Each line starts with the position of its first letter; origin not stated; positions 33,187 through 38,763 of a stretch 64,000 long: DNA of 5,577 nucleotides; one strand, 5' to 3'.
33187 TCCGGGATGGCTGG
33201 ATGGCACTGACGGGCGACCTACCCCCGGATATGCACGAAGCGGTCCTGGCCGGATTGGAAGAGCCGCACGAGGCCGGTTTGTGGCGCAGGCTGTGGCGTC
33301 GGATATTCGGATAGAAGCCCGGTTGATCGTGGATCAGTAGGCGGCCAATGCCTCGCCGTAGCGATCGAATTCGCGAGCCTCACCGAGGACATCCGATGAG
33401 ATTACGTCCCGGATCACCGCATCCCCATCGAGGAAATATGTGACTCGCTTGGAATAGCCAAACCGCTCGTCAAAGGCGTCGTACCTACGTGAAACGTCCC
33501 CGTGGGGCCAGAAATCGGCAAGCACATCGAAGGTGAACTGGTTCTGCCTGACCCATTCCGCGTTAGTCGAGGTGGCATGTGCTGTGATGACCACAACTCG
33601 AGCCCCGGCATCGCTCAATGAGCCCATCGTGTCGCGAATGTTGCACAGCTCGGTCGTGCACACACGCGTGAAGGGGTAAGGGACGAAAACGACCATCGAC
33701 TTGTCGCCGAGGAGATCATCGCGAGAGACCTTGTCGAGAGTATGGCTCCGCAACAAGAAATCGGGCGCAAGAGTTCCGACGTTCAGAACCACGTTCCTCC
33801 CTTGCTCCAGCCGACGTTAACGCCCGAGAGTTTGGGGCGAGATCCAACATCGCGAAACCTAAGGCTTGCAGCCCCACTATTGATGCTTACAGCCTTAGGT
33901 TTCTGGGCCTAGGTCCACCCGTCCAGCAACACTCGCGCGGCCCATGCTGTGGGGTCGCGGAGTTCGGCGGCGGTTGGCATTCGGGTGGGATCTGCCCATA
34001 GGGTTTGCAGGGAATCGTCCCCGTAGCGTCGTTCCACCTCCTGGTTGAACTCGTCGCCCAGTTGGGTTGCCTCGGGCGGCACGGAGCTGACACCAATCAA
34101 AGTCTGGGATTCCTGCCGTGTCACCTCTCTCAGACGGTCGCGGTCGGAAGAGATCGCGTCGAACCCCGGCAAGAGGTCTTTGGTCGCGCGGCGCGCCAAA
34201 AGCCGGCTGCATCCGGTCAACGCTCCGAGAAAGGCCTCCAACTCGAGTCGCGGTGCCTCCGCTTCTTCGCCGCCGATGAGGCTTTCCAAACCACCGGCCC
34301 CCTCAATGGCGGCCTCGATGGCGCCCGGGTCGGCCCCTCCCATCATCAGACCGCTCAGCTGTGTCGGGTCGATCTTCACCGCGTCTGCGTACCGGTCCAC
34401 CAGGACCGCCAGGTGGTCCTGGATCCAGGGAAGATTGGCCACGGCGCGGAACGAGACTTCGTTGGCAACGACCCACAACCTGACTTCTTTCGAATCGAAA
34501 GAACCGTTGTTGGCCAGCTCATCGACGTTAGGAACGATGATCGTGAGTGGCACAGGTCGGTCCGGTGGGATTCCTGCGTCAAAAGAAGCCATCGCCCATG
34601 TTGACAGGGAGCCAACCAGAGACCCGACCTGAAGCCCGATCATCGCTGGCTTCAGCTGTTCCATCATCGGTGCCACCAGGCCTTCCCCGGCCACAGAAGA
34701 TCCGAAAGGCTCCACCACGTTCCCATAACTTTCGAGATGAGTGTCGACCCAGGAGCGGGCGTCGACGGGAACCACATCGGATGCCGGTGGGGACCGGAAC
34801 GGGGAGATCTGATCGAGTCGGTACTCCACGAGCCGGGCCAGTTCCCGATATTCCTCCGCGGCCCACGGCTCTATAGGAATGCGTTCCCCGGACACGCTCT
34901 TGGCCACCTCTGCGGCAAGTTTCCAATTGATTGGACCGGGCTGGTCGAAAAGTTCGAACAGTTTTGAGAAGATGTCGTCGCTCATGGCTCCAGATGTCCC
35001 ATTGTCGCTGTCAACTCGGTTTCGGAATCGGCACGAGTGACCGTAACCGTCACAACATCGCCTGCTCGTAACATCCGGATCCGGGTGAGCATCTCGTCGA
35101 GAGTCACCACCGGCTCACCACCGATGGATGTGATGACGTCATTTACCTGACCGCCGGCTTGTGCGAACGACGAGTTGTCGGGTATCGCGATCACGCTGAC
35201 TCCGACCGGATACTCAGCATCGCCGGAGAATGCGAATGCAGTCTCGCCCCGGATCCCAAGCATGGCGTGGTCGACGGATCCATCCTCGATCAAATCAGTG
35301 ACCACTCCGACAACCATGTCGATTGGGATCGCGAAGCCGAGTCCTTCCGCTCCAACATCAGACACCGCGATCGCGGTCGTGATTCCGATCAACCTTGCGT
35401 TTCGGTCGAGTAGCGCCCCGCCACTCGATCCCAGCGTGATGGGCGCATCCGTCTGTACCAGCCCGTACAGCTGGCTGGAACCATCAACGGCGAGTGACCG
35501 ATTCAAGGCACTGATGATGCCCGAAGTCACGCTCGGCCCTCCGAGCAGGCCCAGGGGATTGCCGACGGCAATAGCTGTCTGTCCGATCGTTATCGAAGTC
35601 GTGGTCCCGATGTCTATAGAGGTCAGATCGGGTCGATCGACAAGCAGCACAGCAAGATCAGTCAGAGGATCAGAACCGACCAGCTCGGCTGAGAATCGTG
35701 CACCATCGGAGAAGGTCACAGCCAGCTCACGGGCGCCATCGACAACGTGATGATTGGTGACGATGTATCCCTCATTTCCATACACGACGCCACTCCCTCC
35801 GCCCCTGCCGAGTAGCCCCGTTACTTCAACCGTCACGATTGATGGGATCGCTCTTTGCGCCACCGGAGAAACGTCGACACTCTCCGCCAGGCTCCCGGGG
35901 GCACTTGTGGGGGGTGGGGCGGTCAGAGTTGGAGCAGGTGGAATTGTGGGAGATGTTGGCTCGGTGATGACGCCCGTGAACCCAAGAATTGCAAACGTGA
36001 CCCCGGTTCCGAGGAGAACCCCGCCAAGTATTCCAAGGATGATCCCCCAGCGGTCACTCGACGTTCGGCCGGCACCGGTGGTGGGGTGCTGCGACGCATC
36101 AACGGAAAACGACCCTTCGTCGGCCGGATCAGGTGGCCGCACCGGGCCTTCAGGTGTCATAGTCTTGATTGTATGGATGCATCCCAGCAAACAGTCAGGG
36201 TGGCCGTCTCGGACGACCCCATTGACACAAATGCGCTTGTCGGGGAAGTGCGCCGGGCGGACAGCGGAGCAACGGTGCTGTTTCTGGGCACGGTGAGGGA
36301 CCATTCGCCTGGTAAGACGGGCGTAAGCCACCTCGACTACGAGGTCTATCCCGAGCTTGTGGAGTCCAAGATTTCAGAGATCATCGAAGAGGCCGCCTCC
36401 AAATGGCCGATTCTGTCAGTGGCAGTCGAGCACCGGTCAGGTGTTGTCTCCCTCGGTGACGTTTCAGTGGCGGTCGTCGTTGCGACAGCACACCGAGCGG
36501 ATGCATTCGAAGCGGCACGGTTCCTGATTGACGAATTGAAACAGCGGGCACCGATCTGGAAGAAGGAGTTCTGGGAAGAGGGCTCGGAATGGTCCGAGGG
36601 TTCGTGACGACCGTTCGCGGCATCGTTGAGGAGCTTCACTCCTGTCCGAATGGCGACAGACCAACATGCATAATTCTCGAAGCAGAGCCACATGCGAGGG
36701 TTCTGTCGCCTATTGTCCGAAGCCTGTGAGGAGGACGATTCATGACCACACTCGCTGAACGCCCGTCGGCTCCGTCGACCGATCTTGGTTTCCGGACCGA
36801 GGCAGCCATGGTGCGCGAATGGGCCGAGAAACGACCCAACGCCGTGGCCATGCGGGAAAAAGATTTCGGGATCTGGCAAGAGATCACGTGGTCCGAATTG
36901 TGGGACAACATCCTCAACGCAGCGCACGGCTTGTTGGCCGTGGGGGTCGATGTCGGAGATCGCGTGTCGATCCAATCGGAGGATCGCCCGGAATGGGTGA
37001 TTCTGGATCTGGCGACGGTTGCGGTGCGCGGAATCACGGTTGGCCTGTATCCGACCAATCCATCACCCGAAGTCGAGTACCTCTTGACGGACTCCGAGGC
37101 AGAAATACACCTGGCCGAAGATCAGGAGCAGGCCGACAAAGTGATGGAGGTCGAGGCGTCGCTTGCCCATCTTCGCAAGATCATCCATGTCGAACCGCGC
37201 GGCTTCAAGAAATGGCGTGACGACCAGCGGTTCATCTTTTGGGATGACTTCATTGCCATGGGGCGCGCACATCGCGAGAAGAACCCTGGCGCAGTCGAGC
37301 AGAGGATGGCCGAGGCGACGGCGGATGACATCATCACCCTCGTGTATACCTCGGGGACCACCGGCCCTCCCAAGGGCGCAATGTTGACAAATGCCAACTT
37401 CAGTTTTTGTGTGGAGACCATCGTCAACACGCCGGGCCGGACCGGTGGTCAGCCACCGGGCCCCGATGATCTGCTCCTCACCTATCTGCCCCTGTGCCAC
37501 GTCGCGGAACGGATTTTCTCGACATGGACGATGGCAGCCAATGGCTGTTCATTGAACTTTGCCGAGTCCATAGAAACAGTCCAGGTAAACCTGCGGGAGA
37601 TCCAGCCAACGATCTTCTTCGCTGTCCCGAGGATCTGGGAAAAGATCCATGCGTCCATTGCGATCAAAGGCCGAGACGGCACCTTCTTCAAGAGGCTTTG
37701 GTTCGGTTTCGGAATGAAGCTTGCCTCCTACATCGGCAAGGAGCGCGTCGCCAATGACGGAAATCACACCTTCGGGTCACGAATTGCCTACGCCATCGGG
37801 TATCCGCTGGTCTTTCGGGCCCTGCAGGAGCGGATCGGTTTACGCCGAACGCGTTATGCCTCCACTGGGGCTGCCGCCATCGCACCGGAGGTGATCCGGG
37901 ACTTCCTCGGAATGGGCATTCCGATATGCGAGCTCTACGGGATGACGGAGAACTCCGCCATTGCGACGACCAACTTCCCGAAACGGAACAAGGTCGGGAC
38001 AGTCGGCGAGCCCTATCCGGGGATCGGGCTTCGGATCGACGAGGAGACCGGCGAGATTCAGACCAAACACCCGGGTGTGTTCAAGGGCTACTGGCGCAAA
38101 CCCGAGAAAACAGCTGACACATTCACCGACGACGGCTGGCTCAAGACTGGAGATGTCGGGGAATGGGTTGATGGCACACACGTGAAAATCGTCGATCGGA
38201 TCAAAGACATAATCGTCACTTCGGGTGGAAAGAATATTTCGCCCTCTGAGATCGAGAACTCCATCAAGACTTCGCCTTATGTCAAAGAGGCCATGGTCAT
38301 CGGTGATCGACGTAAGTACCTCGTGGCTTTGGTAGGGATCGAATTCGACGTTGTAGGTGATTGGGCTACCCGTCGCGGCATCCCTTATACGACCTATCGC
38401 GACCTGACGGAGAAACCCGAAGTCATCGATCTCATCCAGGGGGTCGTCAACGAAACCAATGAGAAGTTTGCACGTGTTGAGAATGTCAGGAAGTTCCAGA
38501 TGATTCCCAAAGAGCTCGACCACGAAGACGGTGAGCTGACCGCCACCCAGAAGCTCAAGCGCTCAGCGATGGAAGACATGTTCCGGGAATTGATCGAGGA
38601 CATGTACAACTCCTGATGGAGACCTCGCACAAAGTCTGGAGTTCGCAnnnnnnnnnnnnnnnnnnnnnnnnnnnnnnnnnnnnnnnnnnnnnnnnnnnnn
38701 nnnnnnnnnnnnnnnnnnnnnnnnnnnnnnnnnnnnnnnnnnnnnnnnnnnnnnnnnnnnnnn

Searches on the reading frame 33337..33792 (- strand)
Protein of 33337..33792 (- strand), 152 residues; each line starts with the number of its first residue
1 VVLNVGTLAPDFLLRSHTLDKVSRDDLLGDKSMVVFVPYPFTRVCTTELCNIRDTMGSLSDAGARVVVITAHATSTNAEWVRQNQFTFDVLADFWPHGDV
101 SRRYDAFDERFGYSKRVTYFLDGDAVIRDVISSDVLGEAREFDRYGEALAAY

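Call 17: search_protein_families(library=ncbifam, proteins=[window:33337-33792:-], max_evalue=0.001)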
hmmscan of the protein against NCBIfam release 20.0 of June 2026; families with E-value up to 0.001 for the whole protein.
window:33337-33792:- (152 aa): 8 families
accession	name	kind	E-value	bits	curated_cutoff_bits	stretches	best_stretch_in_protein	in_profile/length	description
NF006960.0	PRK09437.1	equivalog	3.1e-12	46.7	140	1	3-109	4-108/156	thioredoxin-dependent thiol peroxidase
TIGR03137.1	AhpC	equivalog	3.8e-12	46.3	272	1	20-130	22-134/187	alkyl hydroperoxide reductase subunit C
NF040737.1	peroxi_PrxU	equivalog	9.5e-10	38.6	270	1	2-129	35-170/233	thioredoxin-dependent peroxiredoxin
NF009669.0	PRK13190.1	equivalog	1e-07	31.4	261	1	4-132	4-135/203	putative peroxiredoxin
NF053650.1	PerredPrxQDein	equivalog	1.8e-05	24.8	260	1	10-115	2-104/148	thioredoxin-dependent peroxiredoxin PrxQ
NF009668.0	PRK13189.1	equivalog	1.9e-05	24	211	1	3-131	10-143/224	peroxiredoxin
NF001808.0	PRK00522.1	equivalog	0.00046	19.7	123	1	3-62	18-77/167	thiol peroxidase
NF002854.0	PRK03147.1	subfamily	0.00073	19.5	170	1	3-105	36-136/176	thiol-disulfide oxidoreductase ResA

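Call 65: search_solved_structures(query=window:33337-33792:-, show_alignments=1, max_evalue=1e-8)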
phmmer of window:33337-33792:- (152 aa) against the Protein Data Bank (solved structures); distinct sequences matched with E-value up to 1e-8: 10.
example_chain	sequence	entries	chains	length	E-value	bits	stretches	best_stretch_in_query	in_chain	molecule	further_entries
5id2_A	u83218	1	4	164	7.7e-25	90.7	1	2-151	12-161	Putative peroxiredoxin Rv2238c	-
4x0x_A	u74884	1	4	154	9e-25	90.5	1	2-151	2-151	Putative peroxiredoxin MT2298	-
4x1u_A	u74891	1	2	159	1e-24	90.4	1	2-151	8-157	Putative peroxiredoxin MT2298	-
1xvw_A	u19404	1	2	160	1e-24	90.3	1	2-151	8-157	Hypothetical protein Rv2238c/MT2298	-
1xxu_A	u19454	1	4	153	1.1e-24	90.2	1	3-151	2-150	Hypothetical protein Rv2238c/MT2298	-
5c04_A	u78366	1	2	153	1.6e-24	89.8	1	2-151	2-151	Putative peroxiredoxin MT2298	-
4xih_A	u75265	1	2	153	6.2e-24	87.8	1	2-151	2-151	AhpC/TSA family protein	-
2ywn_A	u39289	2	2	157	2e-14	57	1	3-132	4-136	Peroxiredoxin-like protein | Peroxiredoxin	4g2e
2cx3_A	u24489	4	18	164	1.5e-11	47.6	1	3-113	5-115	bacterioferritin comigratory protein | Thiol peroxidase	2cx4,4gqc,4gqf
1we0_A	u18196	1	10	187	8e-10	42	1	21-137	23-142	alkyl hydroperoxide reductase C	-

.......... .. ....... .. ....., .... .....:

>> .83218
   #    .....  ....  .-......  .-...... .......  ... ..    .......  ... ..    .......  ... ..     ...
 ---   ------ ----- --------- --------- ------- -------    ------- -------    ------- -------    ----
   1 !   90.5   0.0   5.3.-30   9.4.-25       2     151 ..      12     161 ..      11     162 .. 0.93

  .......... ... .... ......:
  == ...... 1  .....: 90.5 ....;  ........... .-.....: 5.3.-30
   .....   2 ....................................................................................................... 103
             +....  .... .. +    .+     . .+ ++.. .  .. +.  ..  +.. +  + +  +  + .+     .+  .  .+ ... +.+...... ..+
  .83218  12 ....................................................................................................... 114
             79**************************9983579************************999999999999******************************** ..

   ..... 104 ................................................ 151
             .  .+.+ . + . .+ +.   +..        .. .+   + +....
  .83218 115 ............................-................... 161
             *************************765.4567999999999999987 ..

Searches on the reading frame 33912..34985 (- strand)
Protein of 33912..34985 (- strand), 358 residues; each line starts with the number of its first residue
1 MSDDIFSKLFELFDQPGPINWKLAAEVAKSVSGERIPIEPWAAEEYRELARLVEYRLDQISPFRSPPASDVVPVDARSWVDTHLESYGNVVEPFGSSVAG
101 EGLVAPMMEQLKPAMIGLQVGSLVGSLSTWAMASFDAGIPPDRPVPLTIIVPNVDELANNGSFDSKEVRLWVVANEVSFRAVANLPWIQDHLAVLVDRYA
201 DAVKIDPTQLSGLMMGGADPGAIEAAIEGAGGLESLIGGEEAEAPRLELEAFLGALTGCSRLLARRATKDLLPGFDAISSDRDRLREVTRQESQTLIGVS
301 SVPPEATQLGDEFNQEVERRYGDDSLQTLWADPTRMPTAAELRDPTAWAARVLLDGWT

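Call 37: search_protein_families(library=pfam, proteins=[window:33912-34985:-], max_evalue=0.00001)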
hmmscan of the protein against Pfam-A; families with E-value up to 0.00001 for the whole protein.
window:33912-34985:- (358 aa): 1 family
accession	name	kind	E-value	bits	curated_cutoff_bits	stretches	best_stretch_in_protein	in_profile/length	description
PF10103.15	Zincin_2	-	4.5e-46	158.2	25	1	19-348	1-343/344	Zincin-like metallopeptidase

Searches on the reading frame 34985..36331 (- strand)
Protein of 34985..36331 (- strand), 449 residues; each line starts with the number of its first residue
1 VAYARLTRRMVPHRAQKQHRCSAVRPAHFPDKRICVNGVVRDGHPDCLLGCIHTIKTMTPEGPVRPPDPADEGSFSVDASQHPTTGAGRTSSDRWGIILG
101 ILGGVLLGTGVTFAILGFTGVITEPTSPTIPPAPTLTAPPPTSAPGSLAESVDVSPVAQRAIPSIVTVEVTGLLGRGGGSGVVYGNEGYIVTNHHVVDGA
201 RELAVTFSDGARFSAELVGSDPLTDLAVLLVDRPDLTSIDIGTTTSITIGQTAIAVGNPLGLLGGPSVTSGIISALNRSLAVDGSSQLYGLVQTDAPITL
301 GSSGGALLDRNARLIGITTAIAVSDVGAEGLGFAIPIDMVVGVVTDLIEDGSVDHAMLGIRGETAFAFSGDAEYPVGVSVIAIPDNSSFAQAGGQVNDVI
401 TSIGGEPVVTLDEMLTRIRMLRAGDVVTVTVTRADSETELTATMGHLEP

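Call 37: search_protein_families(library=pfam, proteins=[window:34985-36331:-], max_evalue=0.00001)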
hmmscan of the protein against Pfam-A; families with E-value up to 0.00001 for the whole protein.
window:34985-36331:- (449 aa): 3 families
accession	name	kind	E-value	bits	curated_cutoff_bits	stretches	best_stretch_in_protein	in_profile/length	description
PF13365.12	Trypsin_2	-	2.1e-31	110.1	27.6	1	179-317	1-144/144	Trypsin-like peptidase domain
PF13180.12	PDZ_2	-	1.1e-09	38.9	27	1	367-441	12-77/80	PDZ domain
PF00089.32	Trypsin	-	5.8e-09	36.5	20.6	1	155-341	5-217/220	Trypsin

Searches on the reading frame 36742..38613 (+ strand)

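Call 37: search_protein_families(library=pfam, proteins=[window:36742-38613:+], max_evalue=0.00001)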
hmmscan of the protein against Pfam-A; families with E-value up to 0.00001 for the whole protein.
window:36742-38613:+ (624 aa): 2 families
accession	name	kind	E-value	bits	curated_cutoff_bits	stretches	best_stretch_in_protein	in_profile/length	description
PF00501.34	AMP-binding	-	3.2e-70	237.3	29.9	1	25-451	2-384/384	AMP-binding enzyme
PF23562.2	AMP-binding_C_3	-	1.4e-14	55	20.8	1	489-623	2-121/124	AMP-binding enzyme C-terminal domain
